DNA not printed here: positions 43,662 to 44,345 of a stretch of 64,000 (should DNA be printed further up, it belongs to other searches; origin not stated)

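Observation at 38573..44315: Giant-protein / small degenerate-cupredoxin gene pairs with translational coupling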

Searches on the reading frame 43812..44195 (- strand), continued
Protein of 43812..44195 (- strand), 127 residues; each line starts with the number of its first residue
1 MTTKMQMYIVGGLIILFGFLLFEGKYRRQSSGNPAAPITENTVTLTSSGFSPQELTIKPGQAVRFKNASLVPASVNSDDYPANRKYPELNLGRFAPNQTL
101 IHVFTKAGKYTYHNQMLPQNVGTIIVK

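Call 57: list_cluster_members(proteins=[P0001, window:43812-44195:-, window:39045-43754:-, window:7733-10552:-, P0062, P0012])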
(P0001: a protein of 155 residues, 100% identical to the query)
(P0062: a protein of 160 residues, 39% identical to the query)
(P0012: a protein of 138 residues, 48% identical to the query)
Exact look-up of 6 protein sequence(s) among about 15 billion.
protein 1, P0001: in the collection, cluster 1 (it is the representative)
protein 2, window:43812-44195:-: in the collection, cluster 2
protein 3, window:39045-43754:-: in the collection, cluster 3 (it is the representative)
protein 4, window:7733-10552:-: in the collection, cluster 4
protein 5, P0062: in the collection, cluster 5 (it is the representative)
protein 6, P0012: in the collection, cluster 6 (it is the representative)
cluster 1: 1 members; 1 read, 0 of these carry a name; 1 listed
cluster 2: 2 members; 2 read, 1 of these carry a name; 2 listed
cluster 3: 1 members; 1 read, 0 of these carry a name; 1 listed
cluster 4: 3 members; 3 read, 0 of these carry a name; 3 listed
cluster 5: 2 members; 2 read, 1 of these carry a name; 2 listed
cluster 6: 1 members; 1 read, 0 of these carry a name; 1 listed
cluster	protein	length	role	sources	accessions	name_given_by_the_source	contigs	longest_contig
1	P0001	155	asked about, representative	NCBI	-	-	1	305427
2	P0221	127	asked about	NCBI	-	-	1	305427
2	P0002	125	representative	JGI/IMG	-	plastocyanin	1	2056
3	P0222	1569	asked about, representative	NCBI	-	-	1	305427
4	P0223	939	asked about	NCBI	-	-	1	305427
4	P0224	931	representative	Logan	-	-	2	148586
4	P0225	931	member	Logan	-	-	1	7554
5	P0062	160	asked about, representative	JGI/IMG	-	plastocyanin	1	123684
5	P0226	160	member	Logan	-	-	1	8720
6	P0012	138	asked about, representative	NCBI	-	-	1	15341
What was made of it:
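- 43812..44195 (-): small1, 127 aa. N-terminal helix plus a Cys-less cupredoxin domain. The exact 127-aa product is on record (call 57).
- Tried and rejected: Cluster names: no organism name was returned (call 57).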

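Call 63: search_solved_structures(query=A4, max_evalue=1, show_alignments=4)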
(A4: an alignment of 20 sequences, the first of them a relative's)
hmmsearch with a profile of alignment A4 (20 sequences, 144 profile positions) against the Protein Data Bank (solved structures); distinct sequences matched with E-value up to 1: 58.
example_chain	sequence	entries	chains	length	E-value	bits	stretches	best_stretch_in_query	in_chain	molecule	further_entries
1pcs_A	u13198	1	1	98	7.5e-10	42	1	65-144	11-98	PLASTOCYANIN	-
1m9w_A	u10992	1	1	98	1.1e-08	38.2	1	65-144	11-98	plastocyanin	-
1sfd_A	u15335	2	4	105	1.3e-08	38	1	57-144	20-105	Amicyanin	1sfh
1j5c_A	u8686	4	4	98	1.9e-08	37.4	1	65-143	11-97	PLASTOCYANIN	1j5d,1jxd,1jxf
2idt_A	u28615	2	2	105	4e-08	36.4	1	57-144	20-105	Amicyanin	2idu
1bxu_A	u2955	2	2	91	6.5e-08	35.7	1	67-144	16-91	PLASTOCYANIN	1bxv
1sf3_A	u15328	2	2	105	7.4e-08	35.5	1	57-144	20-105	Amicyanin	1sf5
2qdv_A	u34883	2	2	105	1.2e-07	34.9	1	57-144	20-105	Amicyanin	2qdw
3rym_A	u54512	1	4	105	1.2e-07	34.8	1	57-144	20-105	Amicyanin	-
1aac_A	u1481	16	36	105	1.7e-07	34.3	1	57-144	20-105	AMICYANIN | PROTEIN (AMICYANIN)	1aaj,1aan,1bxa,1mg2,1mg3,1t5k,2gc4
1mda_A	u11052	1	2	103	1.8e-07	34.3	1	58-144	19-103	AMICYANIN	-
2gb2_A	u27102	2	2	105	1.9e-07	34.2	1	57-144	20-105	Amicyanin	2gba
2idq_A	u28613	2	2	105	2.1e-07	34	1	57-144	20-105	Amicyanin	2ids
3ie9_A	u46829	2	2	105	5e-07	32.8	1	57-144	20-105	Amicyanin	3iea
3ply_A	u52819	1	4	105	1.3e-06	31.5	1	57-144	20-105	Amicyanin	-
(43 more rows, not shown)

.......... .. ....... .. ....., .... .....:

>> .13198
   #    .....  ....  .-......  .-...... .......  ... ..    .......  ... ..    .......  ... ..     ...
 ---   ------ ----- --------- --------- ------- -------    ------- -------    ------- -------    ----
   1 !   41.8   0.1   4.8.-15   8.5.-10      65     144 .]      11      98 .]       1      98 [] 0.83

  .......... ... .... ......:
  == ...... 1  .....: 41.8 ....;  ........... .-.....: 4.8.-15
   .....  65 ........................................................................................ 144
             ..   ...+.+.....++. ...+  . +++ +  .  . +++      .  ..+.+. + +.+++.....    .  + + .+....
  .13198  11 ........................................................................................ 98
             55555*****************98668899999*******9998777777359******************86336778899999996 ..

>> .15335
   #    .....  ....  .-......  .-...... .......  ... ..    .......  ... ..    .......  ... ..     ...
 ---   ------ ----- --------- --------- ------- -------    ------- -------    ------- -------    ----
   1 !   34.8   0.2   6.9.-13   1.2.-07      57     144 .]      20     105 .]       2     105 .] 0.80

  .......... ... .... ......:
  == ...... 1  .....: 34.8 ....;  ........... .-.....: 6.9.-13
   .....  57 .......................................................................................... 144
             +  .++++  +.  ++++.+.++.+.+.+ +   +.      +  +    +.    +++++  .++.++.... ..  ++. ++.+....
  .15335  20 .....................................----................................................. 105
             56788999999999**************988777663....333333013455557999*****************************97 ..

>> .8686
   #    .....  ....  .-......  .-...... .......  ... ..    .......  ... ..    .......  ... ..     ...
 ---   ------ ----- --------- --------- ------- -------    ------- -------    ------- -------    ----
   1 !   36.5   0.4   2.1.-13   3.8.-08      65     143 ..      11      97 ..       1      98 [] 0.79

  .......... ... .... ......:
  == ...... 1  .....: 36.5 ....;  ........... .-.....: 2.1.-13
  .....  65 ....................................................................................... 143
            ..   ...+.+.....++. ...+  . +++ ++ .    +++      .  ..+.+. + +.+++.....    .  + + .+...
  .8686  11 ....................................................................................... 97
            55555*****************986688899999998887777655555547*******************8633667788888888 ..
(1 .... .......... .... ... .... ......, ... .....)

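Call 64: search_protein_families(library=ncbifam, proteins=[window:43812-44195:-, L020:9953-10381:+], max_evalue=0.1)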
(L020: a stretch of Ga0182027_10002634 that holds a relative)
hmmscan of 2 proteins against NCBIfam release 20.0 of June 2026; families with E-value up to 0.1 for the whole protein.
window:43812-44195:- (127 aa): 2 families
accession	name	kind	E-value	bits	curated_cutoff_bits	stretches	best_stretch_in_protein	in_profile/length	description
TIGR02656.1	cyanin_plasto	equivalog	6.7e-06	26.4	87.85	1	49-115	13-85/99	plastocyanin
TIGR02657.1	amicyanin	equivalog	0.0023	18.3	110.2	1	50-126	8-82/83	amicyanin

L020:9953-10381:+ (143 aa): 7 families
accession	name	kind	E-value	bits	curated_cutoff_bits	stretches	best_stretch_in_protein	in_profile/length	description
TIGR02657.1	amicyanin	equivalog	0.0035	17.7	110.2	1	72-143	14-83/83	amicyanin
NF042931.1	SAG1386_EF1546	equivalog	0.015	15.4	80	1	2-52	27-77/158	SAG1386/EF1546 family surface-associated protein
NF002353.0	PRK01318.1-4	equivalog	0.025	13.2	365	1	2-79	4-84/596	membrane protein insertase YidC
TIGR02656.1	cyanin_plasto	equivalog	0.035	14.5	87.85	0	64-129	12-83/99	plastocyanin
NF004285.1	PRK05696.1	equivalog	0.04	13.7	179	1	6-55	23-70/171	flagellar basal body-associated protein FliL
NF051431.1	Rv0361_Cterm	subfamily_domain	0.078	13.2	37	0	8-44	10-45/140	Rv0361 family membrane protein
NF006283.1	PRK08455.1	equivalog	0.08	12.6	187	0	8-52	23-69/182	flagellar basal body-associated protein FliL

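Call 84: search_protein_families(library=pfam, proteins=[L024:5385-6251:+, L024:6706-7329:+, L024:4879-5223:+, L024:4382-4879:+, L029:7097-7990:+, L029:8478-9038:+, L029:9259-9945:+, L047:8831-9784:+, L043:8862-9617:+, L043:10594-11541:+], max_evalue=0.001)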
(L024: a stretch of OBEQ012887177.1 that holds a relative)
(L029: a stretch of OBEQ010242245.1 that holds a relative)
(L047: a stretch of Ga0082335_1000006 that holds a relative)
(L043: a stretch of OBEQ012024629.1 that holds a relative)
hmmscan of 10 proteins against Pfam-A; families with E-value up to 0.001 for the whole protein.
L024:5385-6251:+ (289 aa): 1 family
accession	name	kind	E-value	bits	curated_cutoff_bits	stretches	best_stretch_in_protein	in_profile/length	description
PF01116.26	F_bP_aldolase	-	2.6e-72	244.1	25.5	1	2-287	2-277/277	Fructose-bisphosphate aldolase class-II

L024:6706-7329:+ (208 aa): 1 family
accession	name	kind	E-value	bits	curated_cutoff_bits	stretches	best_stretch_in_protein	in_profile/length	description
PF11303.13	DUF3105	-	1.2e-27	96.9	25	1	61-205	1-124/130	Protein of unknown function (DUF3105)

L024:4879-5223:+ (115 aa): 0 families

L024:4382-4879:+ (166 aa): 1 family
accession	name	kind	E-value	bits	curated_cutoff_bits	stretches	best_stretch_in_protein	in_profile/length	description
PF02502.23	LacAB_rpiB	-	7.2e-44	149.5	24.7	2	2-92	1-90/138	Ribose/Galactose Isomerase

L029:7097-7990:+ (298 aa): 1 family
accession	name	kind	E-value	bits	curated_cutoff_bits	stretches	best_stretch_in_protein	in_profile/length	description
PF01116.26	F_bP_aldolase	-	6.5e-77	259.2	25.5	1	13-297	2-277/277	Fructose-bisphosphate aldolase class-II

L029:8478-9038:+ (187 aa): 1 family
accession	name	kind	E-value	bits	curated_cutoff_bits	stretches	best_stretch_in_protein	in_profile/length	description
PF11303.13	DUF3105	-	4.3e-33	114.6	25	1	58-184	1-124/130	Protein of unknown function (DUF3105)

L029:9259-9945:+ (229 aa): 1 family
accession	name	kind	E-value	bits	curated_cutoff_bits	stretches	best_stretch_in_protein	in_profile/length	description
PF00230.25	MIP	-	9.5e-47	160.1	25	1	9-215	8-218/222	Major intrinsic protein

L047:8831-9784:+ (318 aa): 1 family
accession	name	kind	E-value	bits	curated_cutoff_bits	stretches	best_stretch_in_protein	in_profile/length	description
PF01116.26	F_bP_aldolase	-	1.8e-77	261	25.5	1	29-317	3-277/277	Fructose-bisphosphate aldolase class-II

L043:8862-9617:+ (252 aa): 1 family
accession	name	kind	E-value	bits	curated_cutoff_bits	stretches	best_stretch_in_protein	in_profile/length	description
PF03116.20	NQR2_RnfD_RnfE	-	5.7e-15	55.9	27.7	1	13-247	21-282/296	NQR2, RnfD, RnfE family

L043:10594-11541:+ (316 aa): 2 families
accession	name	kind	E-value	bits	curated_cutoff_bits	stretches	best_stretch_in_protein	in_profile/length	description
PF08538.16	DUF1749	-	3.2e-10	40.1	24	1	106-310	81-287/299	Protein of unknown function (DUF1749)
PF12146.15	Hydrolase_4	-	1.8e-06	27.8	27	1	103-302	53-235/239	Serine aminopeptidase, S33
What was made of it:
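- Another clade sits between FBP aldolase and DUF3105 (call 84).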

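Call 94: search_protein_families(library=pfam, proteins=[L058:974-2506:-, L027:1-633:-], max_evalue=0.1)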
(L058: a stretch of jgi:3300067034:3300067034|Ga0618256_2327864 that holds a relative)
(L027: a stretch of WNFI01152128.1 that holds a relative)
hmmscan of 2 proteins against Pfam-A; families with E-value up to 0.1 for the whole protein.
L058:974-2506:- (510 aa): 3 families
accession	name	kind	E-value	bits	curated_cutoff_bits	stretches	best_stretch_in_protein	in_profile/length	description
PF13385.13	Laminin_G_3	-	1.5e-18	67.8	27.6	1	329-488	3-150/151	Concanavalin A-like lectin/glucanases superfamily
PF10102.14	DUF2341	-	7.7e-13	49.1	23.4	1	215-291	2-70/84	Domain of unknown function (DUF2341)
PF07963.17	N_methyl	-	0.074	13.1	21.2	0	7-30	3-26/27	Prokaryotic N-terminal methylation motif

L027:1-633:- (211 aa): 3 families
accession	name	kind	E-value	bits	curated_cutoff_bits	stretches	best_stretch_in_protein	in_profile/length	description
PF17210.9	SdrD_B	-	1.1e-08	35.7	29.7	1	154-206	5-53/112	SdrD B-like domain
PF13620.12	CarboxypepD_reg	-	0.0095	16.7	32.3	1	165-208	6-46/82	Carboxypeptidase regulatory-like domain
PF02369.22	Big_1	-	0.014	15.9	34.9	1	165-207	25-66/93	Bacterial Ig-like domain (group 1)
